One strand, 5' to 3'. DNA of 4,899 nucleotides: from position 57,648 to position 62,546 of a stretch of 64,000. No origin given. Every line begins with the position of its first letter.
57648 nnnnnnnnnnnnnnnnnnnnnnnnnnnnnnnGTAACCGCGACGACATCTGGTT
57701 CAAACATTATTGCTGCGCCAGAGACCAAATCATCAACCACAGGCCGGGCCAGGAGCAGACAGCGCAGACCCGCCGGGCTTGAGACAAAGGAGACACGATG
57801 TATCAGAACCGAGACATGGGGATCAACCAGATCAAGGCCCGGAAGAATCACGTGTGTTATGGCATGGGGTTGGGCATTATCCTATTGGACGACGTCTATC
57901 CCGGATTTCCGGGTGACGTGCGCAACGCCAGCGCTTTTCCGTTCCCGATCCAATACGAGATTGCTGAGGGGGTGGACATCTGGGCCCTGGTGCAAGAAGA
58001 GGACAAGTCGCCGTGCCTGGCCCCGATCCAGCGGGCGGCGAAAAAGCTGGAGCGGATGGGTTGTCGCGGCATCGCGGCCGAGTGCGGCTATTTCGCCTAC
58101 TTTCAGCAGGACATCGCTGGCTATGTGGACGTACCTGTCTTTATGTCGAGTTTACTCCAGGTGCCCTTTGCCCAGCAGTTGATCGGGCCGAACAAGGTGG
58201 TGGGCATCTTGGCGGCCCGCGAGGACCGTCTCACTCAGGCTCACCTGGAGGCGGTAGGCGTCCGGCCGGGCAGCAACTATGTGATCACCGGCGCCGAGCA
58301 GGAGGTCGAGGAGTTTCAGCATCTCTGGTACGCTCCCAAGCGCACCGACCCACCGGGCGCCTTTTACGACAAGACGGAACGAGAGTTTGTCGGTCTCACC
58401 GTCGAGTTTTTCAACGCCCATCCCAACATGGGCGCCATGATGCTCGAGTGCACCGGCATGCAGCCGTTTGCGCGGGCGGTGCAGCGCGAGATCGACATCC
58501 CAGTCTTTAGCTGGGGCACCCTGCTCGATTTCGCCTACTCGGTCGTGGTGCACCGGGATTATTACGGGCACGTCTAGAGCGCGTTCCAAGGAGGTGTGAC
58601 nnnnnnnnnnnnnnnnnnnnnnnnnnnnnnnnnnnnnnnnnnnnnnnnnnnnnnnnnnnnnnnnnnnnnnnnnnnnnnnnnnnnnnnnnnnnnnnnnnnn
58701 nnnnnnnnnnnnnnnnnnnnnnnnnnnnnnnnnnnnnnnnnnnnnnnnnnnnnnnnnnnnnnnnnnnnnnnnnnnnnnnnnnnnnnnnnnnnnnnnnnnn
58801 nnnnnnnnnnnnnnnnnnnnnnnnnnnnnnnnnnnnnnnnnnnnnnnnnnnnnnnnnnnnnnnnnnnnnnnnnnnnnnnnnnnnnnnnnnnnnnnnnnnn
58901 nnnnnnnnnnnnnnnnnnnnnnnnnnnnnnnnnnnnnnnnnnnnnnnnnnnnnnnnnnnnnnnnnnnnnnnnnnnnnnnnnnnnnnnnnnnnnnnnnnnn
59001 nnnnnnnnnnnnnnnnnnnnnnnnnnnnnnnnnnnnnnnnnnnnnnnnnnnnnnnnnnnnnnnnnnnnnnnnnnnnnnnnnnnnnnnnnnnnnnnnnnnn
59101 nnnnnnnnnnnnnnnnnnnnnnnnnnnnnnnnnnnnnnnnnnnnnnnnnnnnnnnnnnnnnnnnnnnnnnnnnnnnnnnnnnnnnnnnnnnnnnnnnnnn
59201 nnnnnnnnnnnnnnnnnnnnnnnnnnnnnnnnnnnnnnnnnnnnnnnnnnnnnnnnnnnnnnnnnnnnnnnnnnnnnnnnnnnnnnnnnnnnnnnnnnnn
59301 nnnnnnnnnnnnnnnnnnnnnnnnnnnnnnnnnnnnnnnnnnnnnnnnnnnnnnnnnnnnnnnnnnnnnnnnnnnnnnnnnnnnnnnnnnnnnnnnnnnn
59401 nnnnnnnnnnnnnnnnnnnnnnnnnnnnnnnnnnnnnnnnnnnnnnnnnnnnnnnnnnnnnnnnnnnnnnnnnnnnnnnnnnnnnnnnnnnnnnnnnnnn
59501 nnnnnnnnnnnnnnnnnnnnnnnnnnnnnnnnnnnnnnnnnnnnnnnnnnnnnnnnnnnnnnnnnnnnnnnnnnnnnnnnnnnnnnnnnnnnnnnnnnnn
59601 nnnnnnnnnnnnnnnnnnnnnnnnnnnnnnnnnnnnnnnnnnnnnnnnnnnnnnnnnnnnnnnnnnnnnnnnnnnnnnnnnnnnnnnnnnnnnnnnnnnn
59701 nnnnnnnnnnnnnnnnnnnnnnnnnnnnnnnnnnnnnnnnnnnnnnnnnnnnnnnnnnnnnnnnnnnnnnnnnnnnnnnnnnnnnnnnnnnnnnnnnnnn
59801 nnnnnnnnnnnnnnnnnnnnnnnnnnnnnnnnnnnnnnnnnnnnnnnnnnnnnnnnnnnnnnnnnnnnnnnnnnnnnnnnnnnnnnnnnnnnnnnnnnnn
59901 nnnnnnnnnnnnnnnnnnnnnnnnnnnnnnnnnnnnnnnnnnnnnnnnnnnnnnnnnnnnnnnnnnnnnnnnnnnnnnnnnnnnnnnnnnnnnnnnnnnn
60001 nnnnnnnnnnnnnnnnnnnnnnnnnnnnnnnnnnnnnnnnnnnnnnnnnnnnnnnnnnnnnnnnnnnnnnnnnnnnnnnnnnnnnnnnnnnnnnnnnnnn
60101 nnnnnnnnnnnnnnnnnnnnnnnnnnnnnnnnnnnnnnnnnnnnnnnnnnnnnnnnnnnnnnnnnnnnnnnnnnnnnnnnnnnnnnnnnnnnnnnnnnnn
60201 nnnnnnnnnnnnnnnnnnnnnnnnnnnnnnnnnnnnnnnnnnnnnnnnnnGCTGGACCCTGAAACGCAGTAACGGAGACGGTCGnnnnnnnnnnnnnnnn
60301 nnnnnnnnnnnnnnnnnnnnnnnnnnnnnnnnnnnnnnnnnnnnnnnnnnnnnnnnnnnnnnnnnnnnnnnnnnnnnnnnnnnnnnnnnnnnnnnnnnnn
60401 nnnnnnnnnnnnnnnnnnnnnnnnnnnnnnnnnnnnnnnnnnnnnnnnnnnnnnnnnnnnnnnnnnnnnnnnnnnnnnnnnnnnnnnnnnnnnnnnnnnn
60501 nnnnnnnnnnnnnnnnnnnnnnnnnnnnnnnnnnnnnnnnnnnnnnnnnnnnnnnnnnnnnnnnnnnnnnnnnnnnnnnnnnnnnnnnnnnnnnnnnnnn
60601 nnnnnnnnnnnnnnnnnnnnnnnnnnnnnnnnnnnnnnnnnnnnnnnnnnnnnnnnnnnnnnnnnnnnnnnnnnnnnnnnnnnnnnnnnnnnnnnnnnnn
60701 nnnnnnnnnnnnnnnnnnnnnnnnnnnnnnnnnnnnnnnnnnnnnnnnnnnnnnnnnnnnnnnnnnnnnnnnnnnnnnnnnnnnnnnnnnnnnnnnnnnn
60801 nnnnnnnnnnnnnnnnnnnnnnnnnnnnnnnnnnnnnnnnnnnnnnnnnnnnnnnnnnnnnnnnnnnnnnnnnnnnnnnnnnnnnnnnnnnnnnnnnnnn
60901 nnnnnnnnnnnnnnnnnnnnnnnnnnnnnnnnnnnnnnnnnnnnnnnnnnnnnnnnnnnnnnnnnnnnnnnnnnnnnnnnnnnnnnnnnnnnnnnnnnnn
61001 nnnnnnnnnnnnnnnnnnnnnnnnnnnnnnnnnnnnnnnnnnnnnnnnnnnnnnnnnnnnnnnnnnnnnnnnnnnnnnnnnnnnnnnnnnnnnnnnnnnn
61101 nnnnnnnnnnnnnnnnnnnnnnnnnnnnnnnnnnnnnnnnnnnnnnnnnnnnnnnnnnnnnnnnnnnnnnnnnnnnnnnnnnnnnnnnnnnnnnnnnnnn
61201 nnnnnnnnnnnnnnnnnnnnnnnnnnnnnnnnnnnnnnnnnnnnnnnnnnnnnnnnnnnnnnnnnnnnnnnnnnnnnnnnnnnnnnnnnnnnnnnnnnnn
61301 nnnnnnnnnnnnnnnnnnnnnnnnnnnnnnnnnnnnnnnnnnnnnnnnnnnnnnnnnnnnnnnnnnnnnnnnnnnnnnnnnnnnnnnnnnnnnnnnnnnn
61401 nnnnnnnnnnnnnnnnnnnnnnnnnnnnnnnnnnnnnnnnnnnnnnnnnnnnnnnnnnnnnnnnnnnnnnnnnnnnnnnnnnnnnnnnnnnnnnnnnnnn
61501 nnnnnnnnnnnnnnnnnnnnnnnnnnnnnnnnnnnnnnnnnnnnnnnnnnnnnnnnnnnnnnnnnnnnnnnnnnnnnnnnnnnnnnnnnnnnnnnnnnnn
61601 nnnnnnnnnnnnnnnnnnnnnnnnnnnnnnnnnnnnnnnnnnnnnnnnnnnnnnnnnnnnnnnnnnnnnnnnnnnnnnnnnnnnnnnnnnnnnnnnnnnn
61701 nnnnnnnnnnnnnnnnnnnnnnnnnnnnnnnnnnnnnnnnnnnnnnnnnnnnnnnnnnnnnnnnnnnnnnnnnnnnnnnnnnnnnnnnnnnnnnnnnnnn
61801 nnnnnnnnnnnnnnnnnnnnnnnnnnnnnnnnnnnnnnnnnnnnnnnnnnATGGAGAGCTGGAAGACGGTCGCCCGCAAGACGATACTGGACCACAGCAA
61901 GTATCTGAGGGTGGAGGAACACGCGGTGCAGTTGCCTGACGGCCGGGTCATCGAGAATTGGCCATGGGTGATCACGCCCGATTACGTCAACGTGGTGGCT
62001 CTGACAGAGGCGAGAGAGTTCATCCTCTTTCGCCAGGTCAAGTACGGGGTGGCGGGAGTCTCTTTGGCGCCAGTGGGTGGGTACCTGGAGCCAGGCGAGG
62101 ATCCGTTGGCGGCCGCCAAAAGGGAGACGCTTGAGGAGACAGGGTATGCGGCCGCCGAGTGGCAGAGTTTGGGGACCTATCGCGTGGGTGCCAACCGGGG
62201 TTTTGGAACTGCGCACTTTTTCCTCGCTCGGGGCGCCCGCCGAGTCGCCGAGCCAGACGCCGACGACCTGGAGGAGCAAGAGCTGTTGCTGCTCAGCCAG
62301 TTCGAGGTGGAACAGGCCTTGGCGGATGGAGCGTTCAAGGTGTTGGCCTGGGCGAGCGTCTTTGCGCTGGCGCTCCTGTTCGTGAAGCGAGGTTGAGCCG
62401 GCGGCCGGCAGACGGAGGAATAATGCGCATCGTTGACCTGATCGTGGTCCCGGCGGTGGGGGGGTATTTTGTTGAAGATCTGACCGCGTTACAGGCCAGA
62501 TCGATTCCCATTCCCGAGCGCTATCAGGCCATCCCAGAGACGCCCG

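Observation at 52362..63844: Candidate quaternary-amine-to-glutamate catabolic island: corrinoid/MttB demethylase module next to HAL, urocanase, a racemase-fold protein, a PLP lyase and methylaspartase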

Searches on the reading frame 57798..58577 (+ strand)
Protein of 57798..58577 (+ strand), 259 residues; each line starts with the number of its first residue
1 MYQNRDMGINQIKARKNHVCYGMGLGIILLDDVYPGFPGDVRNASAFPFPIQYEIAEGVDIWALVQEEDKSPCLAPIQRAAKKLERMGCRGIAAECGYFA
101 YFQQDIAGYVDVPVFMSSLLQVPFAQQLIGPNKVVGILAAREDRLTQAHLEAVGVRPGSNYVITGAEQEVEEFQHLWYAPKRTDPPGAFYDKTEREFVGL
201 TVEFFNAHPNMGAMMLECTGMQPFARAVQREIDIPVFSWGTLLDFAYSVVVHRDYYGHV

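Call 5: search_protein_families(library=ncbifam, proteins=[window:57798-58577:+])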
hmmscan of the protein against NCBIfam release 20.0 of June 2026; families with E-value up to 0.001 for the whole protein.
window:57798-58577:+ (259 aa): 2 families
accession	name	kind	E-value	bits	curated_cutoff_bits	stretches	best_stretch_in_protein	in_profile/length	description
NF005679.0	PRK07475.1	subfamily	3.3e-79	265.7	231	1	10-258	2-245/246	hypothetical protein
NF052483.1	racemase_CuyB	equivalog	0.00032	20.7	190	1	74-195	57-176/225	cysteate racemase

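Call 6: search_protein_families(library=pfam, proteins=[window:57798-58577:+])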
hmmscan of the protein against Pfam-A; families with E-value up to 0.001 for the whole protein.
window:57798-58577:+ (259 aa): 1 family
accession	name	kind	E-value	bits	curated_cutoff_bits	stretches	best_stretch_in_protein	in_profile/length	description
PF01177.27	Asp_Glu_race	-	2.7e-06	27.8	31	1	69-237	48-201/211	Asp/Glu/Hydantoin racemase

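Call 46: search_solved_structures(query=window:57798-58577:+, max_evalue=1, show_alignments=2)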
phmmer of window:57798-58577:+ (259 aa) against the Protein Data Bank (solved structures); distinct sequences matched with E-value up to 1: 1.
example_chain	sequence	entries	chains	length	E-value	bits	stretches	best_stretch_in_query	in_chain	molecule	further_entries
9naq_L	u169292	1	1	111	0.56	13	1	145-228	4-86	110_C4 Fab light chain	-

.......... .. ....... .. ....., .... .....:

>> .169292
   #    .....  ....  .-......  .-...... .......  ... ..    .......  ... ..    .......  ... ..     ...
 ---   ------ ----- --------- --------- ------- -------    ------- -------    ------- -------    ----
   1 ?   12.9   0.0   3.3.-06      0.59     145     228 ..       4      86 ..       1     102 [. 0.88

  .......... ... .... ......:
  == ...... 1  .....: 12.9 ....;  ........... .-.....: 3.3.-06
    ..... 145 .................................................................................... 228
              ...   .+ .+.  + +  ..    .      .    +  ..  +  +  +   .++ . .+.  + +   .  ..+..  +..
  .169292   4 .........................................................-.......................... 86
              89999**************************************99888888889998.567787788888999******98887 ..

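Call 48: find_homologous_proteins(query=window:57798-58577:+)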
Query window:57798-58577:+ (259 aa): 1880 proteins with E <= 0.001 among 3215 candidates; the best 120 are listed.
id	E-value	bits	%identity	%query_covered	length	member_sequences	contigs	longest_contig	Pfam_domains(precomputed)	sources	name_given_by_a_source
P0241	3.4e-176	602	100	100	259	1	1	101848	PF01177.28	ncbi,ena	-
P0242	3.5e-151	520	84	100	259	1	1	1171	PF01177.28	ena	-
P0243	5.1e-151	520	85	100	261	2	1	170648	PF01177.28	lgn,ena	-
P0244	1.9e-149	514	84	100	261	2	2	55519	PF01177.28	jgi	-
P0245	1.9e-149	514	84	100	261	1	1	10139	PF01177.28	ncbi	-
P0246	2.0e-149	514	84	100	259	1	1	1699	PF01177.28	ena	-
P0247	4.6e-149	513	84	100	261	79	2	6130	PF01177.28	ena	-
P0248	1.0e-148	512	84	100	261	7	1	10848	-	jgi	jgi:hypothetical protein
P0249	1.6e-148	511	83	100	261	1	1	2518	PF01177.28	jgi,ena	-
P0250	2.7e-148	511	82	100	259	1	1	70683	PF01177.28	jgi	-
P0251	2.8e-148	511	83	100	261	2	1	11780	PF01177.28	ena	-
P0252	2.9e-148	511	82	100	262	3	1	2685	PF01177.28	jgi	-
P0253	3.3e-148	510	82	100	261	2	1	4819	PF01177.28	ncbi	ncbi:MAG: aspartate/glutamate racemase family protein [Anaerolineae bacterium]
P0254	4.5e-148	510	83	100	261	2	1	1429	-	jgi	jgi:hypothetical protein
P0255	5.3e-148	510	83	100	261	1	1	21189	PF01177.28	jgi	jgi:hypothetical protein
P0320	2.8e-143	494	80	100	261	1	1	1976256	PF01177.28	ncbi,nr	ncbi:MAG: aspartate/glutamate racemase family protein [Candidatus Bathyarchaeota archaeon]|nr:MAG: a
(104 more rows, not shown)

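Call 49: find_encoding_contigs(protein=P0243, flank=10000, max_places=1)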
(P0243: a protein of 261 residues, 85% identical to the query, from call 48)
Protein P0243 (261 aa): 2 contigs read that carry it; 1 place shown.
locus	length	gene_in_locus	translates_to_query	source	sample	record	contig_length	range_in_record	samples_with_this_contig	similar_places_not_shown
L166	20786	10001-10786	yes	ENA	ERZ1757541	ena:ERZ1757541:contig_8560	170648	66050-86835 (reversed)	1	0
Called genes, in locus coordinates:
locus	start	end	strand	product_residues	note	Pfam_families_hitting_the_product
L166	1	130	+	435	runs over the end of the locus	PF06253:MTTB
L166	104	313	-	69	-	-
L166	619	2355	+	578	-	PF00496:SBP_bac_5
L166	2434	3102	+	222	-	PF19300:BPD_transp_1_N (weak)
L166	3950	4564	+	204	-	PF00528:BPD_transp_1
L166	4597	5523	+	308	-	PF12911:OppC_N, PF00528:BPD_transp_1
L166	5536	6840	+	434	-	PF00005:ABC_tran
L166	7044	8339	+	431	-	PF00005:ABC_tran, PF08352:oligo_HPY, PF00571:CBS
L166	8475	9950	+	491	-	PF06253:MTTB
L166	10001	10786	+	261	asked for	PF01177:Asp_Glu_race (faint)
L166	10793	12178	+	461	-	PF05034:MAAL_N, PF07476:MAAL_C, PF13378:MR_MLE_C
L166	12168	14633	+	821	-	PF00111:Fer2 (weak), PF01799:Fer2_2, PF01315:Ald_Xan_dh_C, PF02738:MoCoBD_1, PF20256:MoCoBD_2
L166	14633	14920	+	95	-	-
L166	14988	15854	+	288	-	PF00941:FAD_binding_5, PF03450:CO_deh_flav_C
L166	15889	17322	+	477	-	PF06253:MTTB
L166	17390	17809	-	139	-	PF01850:PIN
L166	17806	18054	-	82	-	PF02604:PhdYeFM_antitox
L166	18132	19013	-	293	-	PF08501:Shikimate_dh_N, PF01488:Shikimate_DH (faint), PF18317:SDH_C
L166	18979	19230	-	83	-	PF24732:ParE_like (weak)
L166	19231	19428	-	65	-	-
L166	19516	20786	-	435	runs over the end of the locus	PF00275:EPSP_synthase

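Call 50: find_encoding_contigs(protein=P0250, flank=10000, max_places=1)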
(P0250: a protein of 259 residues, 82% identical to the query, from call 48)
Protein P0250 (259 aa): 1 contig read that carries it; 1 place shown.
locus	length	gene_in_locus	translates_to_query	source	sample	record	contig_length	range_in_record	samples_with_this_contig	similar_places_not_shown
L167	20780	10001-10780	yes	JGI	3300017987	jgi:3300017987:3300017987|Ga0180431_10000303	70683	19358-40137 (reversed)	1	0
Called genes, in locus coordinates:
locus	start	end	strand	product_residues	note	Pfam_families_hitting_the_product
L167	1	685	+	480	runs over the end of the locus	PF06253:MTTB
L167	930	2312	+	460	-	PF06253:MTTB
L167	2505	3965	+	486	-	PF00496:SBP_bac_5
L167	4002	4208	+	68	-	-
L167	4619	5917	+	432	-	PF19300:BPD_transp_1_N, PF00528:BPD_transp_1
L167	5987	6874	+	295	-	PF12911:OppC_N, PF00528:BPD_transp_1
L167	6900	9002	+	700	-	PF00005:ABC_tran, PF00006:ATP-synt_ab (faint), PF02463:SMC_N (weak), PF13304:AAA_21 (faint), PF13401:AAA_22 (faint), PF08352:oligo_HPY, PF00005:ABC_tran, PF08352:oligo_HPY, +1 more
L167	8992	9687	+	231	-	PF00571:CBS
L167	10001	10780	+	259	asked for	PF01177:Asp_Glu_race (faint)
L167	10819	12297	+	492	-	PF05034:MAAL_N, PF07476:MAAL_C, PF13378:MR_MLE_C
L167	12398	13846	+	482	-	PF06253:MTTB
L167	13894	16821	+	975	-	PF00111:Fer2, PF01799:Fer2_2, PF01315:Ald_Xan_dh_C, PF02738:MoCoBD_1, PF20256:MoCoBD_2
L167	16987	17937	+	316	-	PF00941:FAD_binding_5, PF03450:CO_deh_flav_C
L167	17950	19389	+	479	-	PF06253:MTTB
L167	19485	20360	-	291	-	PF04055:Radical_SAM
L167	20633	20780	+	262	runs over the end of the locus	PF25213:HVO_A0261_N (weak), PF09339:HTH_IclR, PF12840:HTH_20 (weak), PF01614:IclR_C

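Call 51: find_encoding_contigs(protein=P0320, flank=10000, max_places=1)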
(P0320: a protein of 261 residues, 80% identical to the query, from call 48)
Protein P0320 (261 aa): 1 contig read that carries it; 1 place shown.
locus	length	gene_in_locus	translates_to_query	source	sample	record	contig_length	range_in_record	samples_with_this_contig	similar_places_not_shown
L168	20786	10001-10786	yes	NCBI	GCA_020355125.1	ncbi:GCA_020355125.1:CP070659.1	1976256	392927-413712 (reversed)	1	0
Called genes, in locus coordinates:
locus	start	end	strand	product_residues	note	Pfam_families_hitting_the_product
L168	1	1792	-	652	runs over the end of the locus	-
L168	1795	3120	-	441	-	-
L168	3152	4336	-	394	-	-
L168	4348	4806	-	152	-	-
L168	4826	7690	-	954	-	-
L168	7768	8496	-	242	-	PF01478:Peptidase_A24, PF06847:Arc_PepC_II (weak)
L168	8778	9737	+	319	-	PF00438:S-AdoMet_synt_N (faint), PF02772:S-AdoMet_synt_M, PF02773:S-AdoMet_synt_C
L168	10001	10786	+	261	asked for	PF01177:Asp_Glu_race (faint)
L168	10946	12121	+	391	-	PF02746:MR_MLE_N, PF13378:MR_MLE_C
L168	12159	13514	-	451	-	PF04015:DUF362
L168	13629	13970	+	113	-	-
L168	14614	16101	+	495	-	PF02310:B12-binding, PF04055:Radical_SAM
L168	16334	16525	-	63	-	-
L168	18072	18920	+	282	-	-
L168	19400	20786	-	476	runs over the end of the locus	PF02310:B12-binding, PF04055:Radical_SAM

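Call 60: find_encoding_contigs(protein=P0244, flank=10000, max_places=2)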
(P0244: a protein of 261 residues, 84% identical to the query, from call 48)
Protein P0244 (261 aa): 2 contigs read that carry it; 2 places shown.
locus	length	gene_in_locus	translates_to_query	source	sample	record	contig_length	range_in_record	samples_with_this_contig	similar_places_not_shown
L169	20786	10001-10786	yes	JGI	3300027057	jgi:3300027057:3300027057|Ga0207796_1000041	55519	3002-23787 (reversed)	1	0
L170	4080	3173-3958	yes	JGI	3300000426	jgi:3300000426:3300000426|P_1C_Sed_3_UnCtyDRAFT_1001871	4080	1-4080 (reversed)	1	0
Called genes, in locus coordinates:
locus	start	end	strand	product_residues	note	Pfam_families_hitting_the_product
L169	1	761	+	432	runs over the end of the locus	PF19300:BPD_transp_1_N, PF00528:BPD_transp_1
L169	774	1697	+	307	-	PF00528:BPD_transp_1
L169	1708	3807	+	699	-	PF03193:RsgA_GTPase (faint), PF13191:AAA_16 (faint), PF00005:ABC_tran, PF02463:SMC_N (weak), PF08352:oligo_HPY, PF00005:ABC_tran, PF02463:SMC_N, PF08352:oligo_HPY, +4 more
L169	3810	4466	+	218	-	PF00571:CBS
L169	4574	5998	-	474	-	PF06253:MTTB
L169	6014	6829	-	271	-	PF06314:ADC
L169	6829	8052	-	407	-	PF00155:Aminotran_1_2, PF12897:Asp_aminotransf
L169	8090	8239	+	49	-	-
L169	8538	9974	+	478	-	PF06253:MTTB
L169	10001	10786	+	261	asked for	PF01177:Asp_Glu_race (faint)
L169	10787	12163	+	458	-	PF05034:MAAL_N, PF07476:MAAL_C, PF13378:MR_MLE_C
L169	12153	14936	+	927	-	PF00111:Fer2 (weak), PF01799:Fer2_2, PF01315:Ald_Xan_dh_C, PF02738:MoCoBD_1, PF20256:MoCoBD_2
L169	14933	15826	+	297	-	PF00941:FAD_binding_5, PF03450:CO_deh_flav_C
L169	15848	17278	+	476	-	PF06253:MTTB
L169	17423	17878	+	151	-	PF02416:TatA_B_E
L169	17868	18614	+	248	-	PF00902:TatC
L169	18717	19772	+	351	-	PF00465:Fe-ADH, PF13685:Fe-ADH_2, PF25137:ADH_Fe_C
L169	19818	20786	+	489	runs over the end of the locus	PF06253:MTTB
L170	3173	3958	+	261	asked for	PF01177:Asp_Glu_race (faint)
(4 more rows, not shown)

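Call 69: predict_structure(alignment_id=A1)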
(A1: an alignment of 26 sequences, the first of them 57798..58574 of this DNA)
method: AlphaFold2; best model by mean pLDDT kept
length: 259 residues; sequences in the alignment: 26
mean_pLDDT: 52.4   pTM: 0.49
mean pLDDT of the five models: 52.4, 50.9, 50.2, 48.2, 43.6
residues with pLDDT >= 90: 0; 70-90: 33; 50-70: 125; < 50: 101
segments of 3 or more residues with pLDDT < 50: 1-3, 30-53, 128-130, 133-142, 162-190, 240-259
pLDDT, mean of each block of 10 residues (from residue 1): 49 57 52 34 43 58 64 81 68 55 64 54 51 44 50 54 39 37 40 67 71 53 62 59 30 24
secondary structure, 60 per line:
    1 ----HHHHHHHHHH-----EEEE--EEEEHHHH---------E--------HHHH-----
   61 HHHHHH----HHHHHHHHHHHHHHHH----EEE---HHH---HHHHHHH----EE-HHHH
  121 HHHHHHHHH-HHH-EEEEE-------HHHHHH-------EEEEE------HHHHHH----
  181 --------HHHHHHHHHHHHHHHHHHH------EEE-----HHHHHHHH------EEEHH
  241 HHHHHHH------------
elements in order: H5-14 E20-23 E26-29 H30-33 H52-55 H61-66 H71-86 E91-93 H103-109 H117-129 E135-139 H147-152 E160-164 H171-176 H189-207 E214-216 H222-229 E236-238 H239-247

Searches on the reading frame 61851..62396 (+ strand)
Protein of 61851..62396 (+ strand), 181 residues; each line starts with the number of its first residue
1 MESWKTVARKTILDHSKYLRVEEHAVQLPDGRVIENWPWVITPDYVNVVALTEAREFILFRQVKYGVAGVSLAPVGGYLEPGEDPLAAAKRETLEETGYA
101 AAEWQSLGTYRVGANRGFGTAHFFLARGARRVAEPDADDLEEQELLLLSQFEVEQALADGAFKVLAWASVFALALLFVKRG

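Call 5: search_protein_families(library=ncbifam, proteins=[window:61851-62396:+])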
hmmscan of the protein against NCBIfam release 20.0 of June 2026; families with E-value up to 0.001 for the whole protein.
window:61851-62396:+ (181 aa): 4 families
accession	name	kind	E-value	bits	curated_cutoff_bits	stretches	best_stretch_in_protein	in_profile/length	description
NF008736.0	PRK11762.1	equivalog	1.5e-09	37.6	169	1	43-127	47-131/186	ADP compounds hydrolase NudE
TIGR02705.1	nudix_YtkD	equivalog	2.4e-05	23.9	154.4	1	76-114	51-89/156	RNA deprotection pyrophosphohydrolase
NF041652.1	Nud_hyd_Dein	equivalog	0.0001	22.5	200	1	47-157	17-131/152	Nudix hydrolase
NF008044.0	PRK10776.1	equivalog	0.00062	19.7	148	1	49-126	11-87/130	8-oxo-dGTP diphosphatase MutT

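Call 6: search_protein_families(library=pfam, proteins=[window:61851-62396:+])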
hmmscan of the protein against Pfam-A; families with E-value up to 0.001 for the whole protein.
window:61851-62396:+ (181 aa): 1 family
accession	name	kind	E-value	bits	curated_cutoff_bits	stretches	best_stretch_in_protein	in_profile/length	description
PF00293.34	NUDIX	-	1.2e-12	48.5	21.1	1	45-167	5-133/134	NUDIX domain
